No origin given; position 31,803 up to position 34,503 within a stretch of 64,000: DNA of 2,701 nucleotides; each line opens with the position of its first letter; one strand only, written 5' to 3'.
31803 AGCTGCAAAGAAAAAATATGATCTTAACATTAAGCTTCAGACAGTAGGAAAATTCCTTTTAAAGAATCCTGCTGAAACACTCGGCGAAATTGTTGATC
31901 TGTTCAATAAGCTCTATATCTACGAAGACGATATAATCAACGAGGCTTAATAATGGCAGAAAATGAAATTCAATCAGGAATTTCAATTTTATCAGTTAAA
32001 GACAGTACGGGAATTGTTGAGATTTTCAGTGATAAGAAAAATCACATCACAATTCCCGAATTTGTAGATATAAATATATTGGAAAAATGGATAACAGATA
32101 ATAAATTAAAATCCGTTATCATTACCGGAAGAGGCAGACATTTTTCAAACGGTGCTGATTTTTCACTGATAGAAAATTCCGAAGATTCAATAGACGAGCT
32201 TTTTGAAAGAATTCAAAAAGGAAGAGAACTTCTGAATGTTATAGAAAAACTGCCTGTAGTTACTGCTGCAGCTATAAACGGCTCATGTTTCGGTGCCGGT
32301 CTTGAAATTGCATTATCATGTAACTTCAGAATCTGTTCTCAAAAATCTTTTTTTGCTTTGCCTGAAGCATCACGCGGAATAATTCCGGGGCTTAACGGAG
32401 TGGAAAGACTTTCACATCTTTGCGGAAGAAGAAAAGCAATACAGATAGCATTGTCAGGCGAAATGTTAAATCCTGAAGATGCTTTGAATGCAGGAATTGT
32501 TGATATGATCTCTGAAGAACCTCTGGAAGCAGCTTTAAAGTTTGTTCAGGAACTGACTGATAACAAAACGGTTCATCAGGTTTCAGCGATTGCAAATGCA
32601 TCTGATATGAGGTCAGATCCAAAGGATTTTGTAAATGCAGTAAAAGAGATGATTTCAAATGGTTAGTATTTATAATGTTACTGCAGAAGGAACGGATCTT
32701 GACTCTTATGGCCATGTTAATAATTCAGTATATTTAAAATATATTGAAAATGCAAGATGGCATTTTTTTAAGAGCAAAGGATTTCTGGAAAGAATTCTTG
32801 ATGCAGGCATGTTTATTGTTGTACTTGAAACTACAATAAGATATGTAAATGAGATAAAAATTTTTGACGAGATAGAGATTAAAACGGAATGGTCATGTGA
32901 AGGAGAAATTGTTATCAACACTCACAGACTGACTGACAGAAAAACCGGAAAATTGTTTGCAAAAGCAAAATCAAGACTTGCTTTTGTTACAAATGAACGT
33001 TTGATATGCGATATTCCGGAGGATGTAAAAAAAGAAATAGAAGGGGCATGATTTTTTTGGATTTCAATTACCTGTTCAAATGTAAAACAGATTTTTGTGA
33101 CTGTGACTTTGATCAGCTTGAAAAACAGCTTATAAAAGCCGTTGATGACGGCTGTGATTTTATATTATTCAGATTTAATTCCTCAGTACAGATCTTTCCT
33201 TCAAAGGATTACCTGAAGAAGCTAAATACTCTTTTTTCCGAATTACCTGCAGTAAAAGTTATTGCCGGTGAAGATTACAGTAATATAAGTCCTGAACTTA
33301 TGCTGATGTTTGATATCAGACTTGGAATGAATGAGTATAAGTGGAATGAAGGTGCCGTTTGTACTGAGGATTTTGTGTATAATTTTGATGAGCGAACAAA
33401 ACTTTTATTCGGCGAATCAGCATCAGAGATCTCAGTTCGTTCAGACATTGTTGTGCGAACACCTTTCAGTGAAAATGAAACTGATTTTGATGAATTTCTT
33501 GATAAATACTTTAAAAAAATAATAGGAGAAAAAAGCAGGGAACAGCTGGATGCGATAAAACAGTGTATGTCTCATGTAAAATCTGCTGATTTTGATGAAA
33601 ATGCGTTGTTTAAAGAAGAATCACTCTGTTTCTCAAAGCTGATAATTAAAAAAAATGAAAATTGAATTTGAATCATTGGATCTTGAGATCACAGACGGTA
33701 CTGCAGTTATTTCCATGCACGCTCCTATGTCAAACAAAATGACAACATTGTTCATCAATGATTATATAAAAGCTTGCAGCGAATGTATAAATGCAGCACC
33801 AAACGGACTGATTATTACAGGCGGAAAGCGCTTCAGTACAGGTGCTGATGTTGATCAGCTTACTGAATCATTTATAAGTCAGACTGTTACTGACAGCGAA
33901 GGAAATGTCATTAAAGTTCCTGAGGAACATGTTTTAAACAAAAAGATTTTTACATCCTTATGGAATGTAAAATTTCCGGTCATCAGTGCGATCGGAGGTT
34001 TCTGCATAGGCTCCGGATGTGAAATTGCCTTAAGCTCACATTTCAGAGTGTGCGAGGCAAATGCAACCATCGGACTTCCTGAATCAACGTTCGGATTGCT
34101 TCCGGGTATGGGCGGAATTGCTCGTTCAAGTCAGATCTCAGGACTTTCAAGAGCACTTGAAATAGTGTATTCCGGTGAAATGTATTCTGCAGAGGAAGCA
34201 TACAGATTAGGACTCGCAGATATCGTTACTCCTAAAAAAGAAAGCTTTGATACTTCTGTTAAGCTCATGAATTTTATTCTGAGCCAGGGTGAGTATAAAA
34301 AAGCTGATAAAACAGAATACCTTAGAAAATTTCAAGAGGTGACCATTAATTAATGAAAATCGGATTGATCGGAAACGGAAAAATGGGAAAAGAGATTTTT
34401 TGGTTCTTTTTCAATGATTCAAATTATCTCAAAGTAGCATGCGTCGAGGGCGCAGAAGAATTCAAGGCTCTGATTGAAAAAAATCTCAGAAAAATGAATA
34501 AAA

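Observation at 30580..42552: Orphan 13-gene carrier-protein-dependent biosynthetic operon mixing FAS/PKS parts with beta-oxidation-type enzymes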

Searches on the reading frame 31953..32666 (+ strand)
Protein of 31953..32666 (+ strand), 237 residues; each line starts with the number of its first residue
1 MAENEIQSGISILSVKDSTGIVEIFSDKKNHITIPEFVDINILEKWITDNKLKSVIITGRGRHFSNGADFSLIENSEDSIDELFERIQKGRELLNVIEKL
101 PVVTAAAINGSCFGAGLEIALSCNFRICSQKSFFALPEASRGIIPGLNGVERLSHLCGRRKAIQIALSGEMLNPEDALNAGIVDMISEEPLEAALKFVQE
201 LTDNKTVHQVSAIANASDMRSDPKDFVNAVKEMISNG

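Call 3: search_protein_families(library=pfam, proteins=[window:31953-32666:+], max_evalue=0.01)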
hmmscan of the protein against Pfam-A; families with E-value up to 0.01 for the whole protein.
window:31953-32666:+ (237 aa): 2 families
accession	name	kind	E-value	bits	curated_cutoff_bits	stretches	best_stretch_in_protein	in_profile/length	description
PF00378.25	ECH_1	-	2.1e-32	112.9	27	1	41-210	30-199/251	Enoyl-CoA hydratase/isomerase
PF16113.10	ECH_2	-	1.1e-21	78.1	27.2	1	42-220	26-206/335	Enoyl-CoA hydratase/isomerase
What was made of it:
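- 31953..32666 (+): Crotonase A (ECHa), of the enoyl-CoA hydratase type. ECH_1, E 2e-32 (call 3).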

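Call 5: search_protein_families(library=ncbifam, proteins=[window:31953-32666:+], max_evalue=0.01)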
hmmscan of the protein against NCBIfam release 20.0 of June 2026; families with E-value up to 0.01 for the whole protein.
window:31953-32666:+ (237 aa): 72 families (the best 25 are shown)
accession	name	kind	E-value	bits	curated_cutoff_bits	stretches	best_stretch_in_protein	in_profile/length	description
NF005803.0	PRK07658.1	equivalog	3.4e-34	118.4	313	1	41-215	35-209/257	enoyl-CoA hydratase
NF008363.0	PRK11154.1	equivalog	9e-31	106.7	869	1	41-206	41-210/708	fatty acid oxidation complex subunit alpha FadJ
NF005699.0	PRK07509.1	equivalog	4e-29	102.1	249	1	18-205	11-207/267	crotonase/enoyl-CoA hydratase family protein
NF004475.0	PRK05809.1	subfamily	5.6e-29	101.4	394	1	41-207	38-205/260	short-chain-enoyl-CoA hydratase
NF008727.0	PRK11730.1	equivalog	5.9e-29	100.9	870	1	43-212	43-215/717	fatty acid oxidation complex subunit alpha FadB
TIGR02440.1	FadJ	equivalog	1.3e-27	96.4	968.45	1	27-188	21-185/699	fatty acid oxidation complex subunit alpha FadJ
NF004634.0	PRK05980.1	equivalog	4.2e-26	91.9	375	1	40-214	36-211/263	crotonase/enoyl-CoA hydratase family protein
NF005802.0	PRK07657.1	equivalog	5.7e-26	91.6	363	1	41-207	38-205/260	enoyl-CoA hydratase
NF006013.0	PRK08150.1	subfamily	7.2e-26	91.1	232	1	49-227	46-227/259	crotonase/enoyl-CoA hydratase family protein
NF004840.0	PRK06190.1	equivalog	9.3e-26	91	253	1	44-209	41-206/260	enoyl-CoA hydratase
NF006566.0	PRK09076.1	subfamily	2.4e-25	89.6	286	1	44-203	41-201/260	enoyl-CoA hydratase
NF004781.0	PRK06127.1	subfamily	3.3e-25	89.3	291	1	13-205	15-212/269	enoyl-CoA hydratase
TIGR02441.1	fa_ox_alpha_mit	equivalog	3.7e-25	88.1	964.65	1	41-205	48-213/737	fatty acid oxidation complex subunit alpha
NF006007.0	PRK08138.1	subfamily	7.2e-25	87.8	355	1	44-204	45-203/261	enoyl-CoA hydratase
NF007239.0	PRK09674.1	equivalog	8e-25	87.8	371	1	41-203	38-198/257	2,3-dehydroadipyl-CoA hydratase PaaF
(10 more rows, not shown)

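Call 37: search_solved_structures(query=window:31953-32663:+, max_evalue=1e-8)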
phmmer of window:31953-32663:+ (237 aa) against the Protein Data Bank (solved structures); distinct sequences matched with E-value up to 1e-8: 130 (the best 60 are shown).
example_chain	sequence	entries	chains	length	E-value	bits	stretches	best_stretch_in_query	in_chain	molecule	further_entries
5zai_A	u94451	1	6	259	4.4e-25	91.9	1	47-187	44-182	3-hydroxypropionyl-coenzyme A dehydratase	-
8bnu_C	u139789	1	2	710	1e-24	90.7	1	23-197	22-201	Fatty acid oxidation complex subunit alpha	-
6ysv_A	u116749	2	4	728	1e-24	90.7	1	23-197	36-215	Fatty acid oxidation complex subunit alpha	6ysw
8bnr_C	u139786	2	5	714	1e-24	90.7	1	23-197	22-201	Fatty acid oxidation complex subunit alpha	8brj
9ula_A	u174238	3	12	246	6.1e-23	84.9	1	40-214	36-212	Enoyl-CoA hydratase/isomerase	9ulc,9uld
28bq_A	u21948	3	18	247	6.6e-23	84.8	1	40-214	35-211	Enoyl-CoA hydratase/isomerase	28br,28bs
7eum_C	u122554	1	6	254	6.8e-23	84.7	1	40-214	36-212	Enoyl-CoA hydratase/isomerase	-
9qwv_A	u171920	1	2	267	1.1e-22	84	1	46-199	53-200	Enoyl-CoA hydratase, mitochondrial, putative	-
6lvp_A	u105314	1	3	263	4.5e-22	82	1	42-202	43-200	Enoyl-CoA hydratase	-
6dv2_G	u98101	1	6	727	6.1e-22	81.6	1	36-206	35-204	Trifunctional enzyme subunit alpha, mitochondrial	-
5zqz_A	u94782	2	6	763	6.7e-22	81.5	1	36-206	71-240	Trifunctional enzyme subunit alpha, mitochondrial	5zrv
3pea_A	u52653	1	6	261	1e-21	80.8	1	42-202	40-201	Enoyl-CoA hydratase/isomerase family protein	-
5xzd_A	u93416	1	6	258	9.3e-21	77.7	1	41-213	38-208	Enoyl-CoA hydratase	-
2x58_A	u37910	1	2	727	9.7e-21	77.7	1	41-204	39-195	PEROXISOMAL BIFUNCTIONAL ENZYME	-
3zw8_A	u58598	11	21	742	1e-20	77.6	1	41-204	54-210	PEROXISOMAL BIFUNCTIONAL ENZYME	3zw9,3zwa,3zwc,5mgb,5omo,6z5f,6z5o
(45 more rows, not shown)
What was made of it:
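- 31953..32666 (+): The best PDB hits are CoA-type hydratases and FadJ/FadB (call 37).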

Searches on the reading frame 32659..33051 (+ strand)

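Call 3: search_protein_families(library=pfam, proteins=[window:32659-33051:+], max_evalue=0.01)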
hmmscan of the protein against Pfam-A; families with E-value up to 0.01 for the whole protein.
window:32659-33051:+ (130 aa): 3 families
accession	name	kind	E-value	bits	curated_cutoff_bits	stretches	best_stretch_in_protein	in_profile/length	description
PF13279.12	4HBT_2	-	2.5e-22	80.1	25.5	1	13-125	5-120/122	Thioesterase-like superfamily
PF03061.28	4HBT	-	2.8e-08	34.4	20.6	1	17-77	1-55/79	Thioesterase superfamily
PF20791.3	Acyl-ACP_TE_C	-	3.2e-08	34.1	21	1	11-105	16-97/101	Acyl-ACP thioesterase C-terminal domain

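Call 5: search_protein_families(library=ncbifam, proteins=[window:32659-33051:+], max_evalue=0.01)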
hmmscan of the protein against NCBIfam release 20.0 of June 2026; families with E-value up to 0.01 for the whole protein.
window:32659-33051:+ (130 aa): 5 families
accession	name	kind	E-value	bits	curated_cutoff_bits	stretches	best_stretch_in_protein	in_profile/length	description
TIGR00051.1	TIGR00051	subfamily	1.3e-14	54.6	68.7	1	13-105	8-102/117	YbgC/FadM family acyl-CoA thioesterase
TIGR02799.1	thio_ybgC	equivalog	2.5e-08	34.3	141.35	1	13-121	11-121/126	tol-pal system-associated acyl-CoA thioesterase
NF005716.0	PRK07531.1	equivalog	6.4e-06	25.2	592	1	13-125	356-469/495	carnitine 3-dehydrogenase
NF008065.0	PRK10800.1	equivalog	1.3e-05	25.3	185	1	12-114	15-118/134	tol-pal system-associated acyl-CoA thioesterase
NF047424.1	MenI_Staph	exception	0.0023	17.8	225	1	3-77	4-79/148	1,4-dihydroxy-2-naphthoyl-CoA hydrolase MenI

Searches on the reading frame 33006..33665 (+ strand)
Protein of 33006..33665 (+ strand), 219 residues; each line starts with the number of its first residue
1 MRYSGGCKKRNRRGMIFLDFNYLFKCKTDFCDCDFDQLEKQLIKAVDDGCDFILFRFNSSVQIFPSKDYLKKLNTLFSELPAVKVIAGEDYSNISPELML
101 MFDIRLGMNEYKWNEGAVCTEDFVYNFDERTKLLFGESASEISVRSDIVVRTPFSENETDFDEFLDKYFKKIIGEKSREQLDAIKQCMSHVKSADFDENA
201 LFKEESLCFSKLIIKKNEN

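Call 3: search_protein_families(library=pfam, proteins=[window:33006-33665:+], max_evalue=0.01)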
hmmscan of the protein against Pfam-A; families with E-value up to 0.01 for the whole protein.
window:33006-33665:+ (219 aa): 0 families

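Call 5: search_protein_families(library=ncbifam, proteins=[window:33006-33665:+], max_evalue=0.01)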
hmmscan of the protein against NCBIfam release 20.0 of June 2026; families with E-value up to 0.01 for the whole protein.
window:33006-33665:+ (219 aa): 1 family
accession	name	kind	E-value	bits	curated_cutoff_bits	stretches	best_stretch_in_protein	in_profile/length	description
NF047701.1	B9T54_RS14040_fam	subfamily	0.0072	16.5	120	0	148-192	7-53/70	B9T54_RS14040 family protein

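Call 40: search_solved_structures(query=window:33048-33662:+, max_evalue=10)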
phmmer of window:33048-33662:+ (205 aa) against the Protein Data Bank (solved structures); distinct sequences matched with E-value up to 10: 3.
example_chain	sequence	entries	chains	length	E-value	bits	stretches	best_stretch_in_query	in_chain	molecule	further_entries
2xq1_A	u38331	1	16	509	0.051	16.7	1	138-185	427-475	PEROXISOMAL CATALASE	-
9ux7_C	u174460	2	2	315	0.26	14.3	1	101-172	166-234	Lamassu protein LmuA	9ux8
2jgq_A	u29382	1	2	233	0.33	14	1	40-175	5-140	TRIOSEPHOSPHATE ISOMERASE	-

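Call 55: find_homologous_proteins(query=window:33048-33662:+, max_evalue=0.001)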
Query window:33048-33662:+ (205 aa): 4 proteins with E <= 0.001 among 126 candidates.
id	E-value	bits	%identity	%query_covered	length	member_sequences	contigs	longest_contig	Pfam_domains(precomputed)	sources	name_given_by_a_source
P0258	2.1e-120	418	92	99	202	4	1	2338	-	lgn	-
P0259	7.0e-115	400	88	100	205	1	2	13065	-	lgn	-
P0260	7.4e-99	347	79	100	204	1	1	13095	-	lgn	-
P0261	3.0e-91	323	74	100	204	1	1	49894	-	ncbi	-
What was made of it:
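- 33048..33665 (+): orf5: a fast-evolving protein, probably a degenerate crotonase-fold remnant. The word-indexed search found only four close homologues (call 55).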

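Call 66: predict_structure(alignment_id=A2)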
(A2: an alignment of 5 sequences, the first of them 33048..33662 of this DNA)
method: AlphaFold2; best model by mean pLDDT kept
length: 205 residues; sequences in the alignment: 5
mean_pLDDT: 51.3   pTM: 0.54
mean pLDDT of the five models: 51.3, 46.3, 45.7, 42.0, 41.2
residues with pLDDT >= 90: 0; 70-90: 41; 50-70: 63; < 50: 101
segments of 3 or more residues with pLDDT < 50: 1-9, 11-15, 96-143, 173-205
pLDDT, mean of each block of 10 residues (from residue 1): 32 49 80 72 66 73 75 69 67 47 27 37 35 35 55 54 51 43 36 34 28
secondary structure, 60 per line:
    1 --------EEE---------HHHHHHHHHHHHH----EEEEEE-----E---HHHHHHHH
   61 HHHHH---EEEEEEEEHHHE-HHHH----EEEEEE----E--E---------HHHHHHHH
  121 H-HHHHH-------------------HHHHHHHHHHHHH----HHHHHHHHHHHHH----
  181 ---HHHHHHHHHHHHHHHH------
elements in order: E9-11 H21-33 E38-43 H53-65 E69-76 H82-85 E90-95 H113-121 H123-127 H147-159 H164-176 H184-199

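Call 70: fold_search(model_id=the predicted structure, library=pdb)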
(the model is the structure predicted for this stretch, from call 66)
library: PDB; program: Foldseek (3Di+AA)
matches with E <= 10: 1129; with E <= 0.001: 0
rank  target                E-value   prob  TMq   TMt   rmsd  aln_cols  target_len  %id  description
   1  8zwn_A                2.7e-02  0.38  0.22  0.22  15.0       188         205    9  Crystal structure of DNA-binding transcriptional activator EvgA from Escherichia coli str. K-12 substr. MG1655 (released 2025-06-18)
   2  4l85_C                3.1e-02  0.85  0.22  0.35   6.6        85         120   15  Crystal structure of receiver domain of KdpE D52A mutant from E. coli (released 2014-02-19)
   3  4c1k_A                9.3e-02  0.82  0.26  0.21   4.8        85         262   16  Crystal structure of pyrococcus furiosus 3-deoxy-D-arabino- heptulosonate 7-phosphate synthase (released 2013-11-20)
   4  4c1l_A                9.3e-02  0.75  0.24  0.20   6.0        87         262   18  Crystal structure of pyrococcus furiosus 3-deoxy-D-arabino- heptulosonate 7-phosphate synthase I181D interface mutant (released 2013-11-20)
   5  8zwn_C                9.3e-02  0.21  0.22  0.22  14.9       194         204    8  Crystal structure of DNA-binding transcriptional activator EvgA from Escherichia coli str. K-12 substr. MG1655 (released 2025-06-18)
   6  7pvk_A                9.3e-02  0.12  0.19  0.09  22.5       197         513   12  X-ray structure of dimeric PorX (T272A mutant), in complex with pGpG. (released 2022-12-14)
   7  5f64_A                9.9e-02  0.23  0.22  0.22  14.7       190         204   12  Putative positive transcription regulator (sensor EvgS) from Shigella flexneri (released 2015-12-30)
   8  8juj_B                1.0e-01  0.63  0.22  0.13   6.5        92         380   18  Crystal structures of Cystathionine beta lyase from Bacillus cereus ATCC 14579 (released 2024-07-03)
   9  2a7k_C                1.0e-01  0.54  0.38  0.34  14.4       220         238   13  carboxymethylproline synthase (CarB) from pectobacterium carotovora, apo enzyme (released 2005-08-23)
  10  3sll_D                1.0e-01  0.51  0.36  0.30  11.0       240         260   13  Crystal structure of a probable enoyl-CoA hydratase/isomerase from Mycobacterium abscessus (released 2011-07-06)
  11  8juj_A                1.2e-01  0.60  0.21  0.13   5.8        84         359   19  Crystal structures of Cystathionine beta lyase from Bacillus cereus ATCC 14579 (released 2024-07-03)
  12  9kau_B                1.2e-01  0.57  0.21  0.13   5.4        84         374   21  Three-dimensional structure of homo-dimer of cystathione beta lyase/PLP/+L-alliin complex from Bacillus cereus(BcPatB) (released 2024-11-20)
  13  2aml_A                1.4e-01  0.18  0.19  0.12  18.3       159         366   15  Crystal structure of Lmo0035 protein (46906266) from LISTERIA MONOCYTOGENES 4b F2365 at 1.50 A resolution (released 2005-10-18)
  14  4gvp_A                1.5e-01  0.16  0.22  0.21  15.1       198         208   10  Crystal Structure of the Response Regulator Protein VraR from Staphylococcus aureus (released 2013-05-08)
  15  6vvo_E                1.5e-01  0.13  0.22  0.15  20.3       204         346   12  Structure of the human clamp loader (Replication Factor C, RFC) bound to the sliding clamp (Proliferating Cell Nuclear (released 2020-02-26)
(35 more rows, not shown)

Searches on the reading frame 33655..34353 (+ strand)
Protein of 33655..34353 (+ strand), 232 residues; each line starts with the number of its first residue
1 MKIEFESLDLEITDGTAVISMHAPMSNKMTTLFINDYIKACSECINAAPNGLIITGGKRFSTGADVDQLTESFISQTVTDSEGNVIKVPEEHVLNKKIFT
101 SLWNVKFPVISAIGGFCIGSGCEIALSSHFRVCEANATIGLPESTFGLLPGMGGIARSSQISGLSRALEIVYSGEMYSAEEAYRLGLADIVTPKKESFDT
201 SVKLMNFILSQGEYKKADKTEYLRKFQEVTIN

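Call 3: search_protein_families(library=pfam, proteins=[window:33655-34353:+], max_evalue=0.01)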
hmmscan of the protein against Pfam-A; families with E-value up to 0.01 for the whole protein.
window:33655-34353:+ (232 aa): 2 families
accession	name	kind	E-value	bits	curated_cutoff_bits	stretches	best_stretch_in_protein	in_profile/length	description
PF00378.25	ECH_1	-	2.2e-29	103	27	1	12-214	2-196/251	Enoyl-CoA hydratase/isomerase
PF16113.10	ECH_2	-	1.9e-15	57.6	27.2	1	52-226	39-202/335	Enoyl-CoA hydratase/isomerase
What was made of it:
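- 33655..34353 (+): Crotonase B (ECHb). ECH_1, E 2e-29 (call 3).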

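Call 5: search_protein_families(library=ncbifam, proteins=[window:33655-34353:+], max_evalue=0.01)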
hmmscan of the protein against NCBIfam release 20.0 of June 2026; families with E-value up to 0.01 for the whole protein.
window:33655-34353:+ (232 aa): 73 families (the best 25 are shown)
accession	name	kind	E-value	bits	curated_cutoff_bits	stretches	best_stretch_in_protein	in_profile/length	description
NF008727.0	PRK11730.1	equivalog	2.2e-31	109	870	1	13-219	14-215/717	fatty acid oxidation complex subunit alpha FadB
NF004475.0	PRK05809.1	subfamily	8.2e-31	107.4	394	1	4-212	2-203/260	short-chain-enoyl-CoA hydratase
NF005803.0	PRK07658.1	equivalog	6.1e-29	101.2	313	1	7-212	3-200/257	enoyl-CoA hydratase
TIGR02437.1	FadB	equivalog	1.2e-26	93.3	933.55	1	12-209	13-205/714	fatty acid oxidation complex subunit alpha FadB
NF008363.0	PRK11154.1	equivalog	7.6e-26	90.4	869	1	11-205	10-202/708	fatty acid oxidation complex subunit alpha FadJ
NF051848.1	EnCoAHydtEchA19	equivalog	1.6e-24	86.9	400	1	14-212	8-201/258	enoyl-CoA hydratase EchA19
NF006566.0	PRK09076.1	subfamily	1.4e-23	83.9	286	1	6-210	5-201/260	enoyl-CoA hydratase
NF007239.0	PRK09674.1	equivalog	1.7e-23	83.4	371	1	51-230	51-218/257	2,3-dehydroadipyl-CoA hydratase PaaF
TIGR02440.1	FadJ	equivalog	1.7e-23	82.8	968.45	1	14-204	9-196/699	fatty acid oxidation complex subunit alpha FadJ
NF006013.0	PRK08150.1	subfamily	2.8e-23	82.6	232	1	13-208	13-198/259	crotonase/enoyl-CoA hydratase family protein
NF005802.0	PRK07657.1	equivalog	2.7e-22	79.6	363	1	53-212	53-203/260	enoyl-CoA hydratase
NF006007.0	PRK08138.1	subfamily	8.8e-22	77.7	355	1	14-206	16-198/261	enoyl-CoA hydratase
NF005699.0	PRK07509.1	equivalog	9.2e-22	77.9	249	1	7-191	5-188/267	crotonase/enoyl-CoA hydratase family protein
NF004517.0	PRK05862.1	equivalog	9.5e-22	77.7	396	1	6-207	4-195/257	enoyl-CoA hydratase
NF005073.0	PRK06495.1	subfamily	1.7e-21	76.7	296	1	6-211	4-199/257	enoyl-CoA hydratase/isomerase family protein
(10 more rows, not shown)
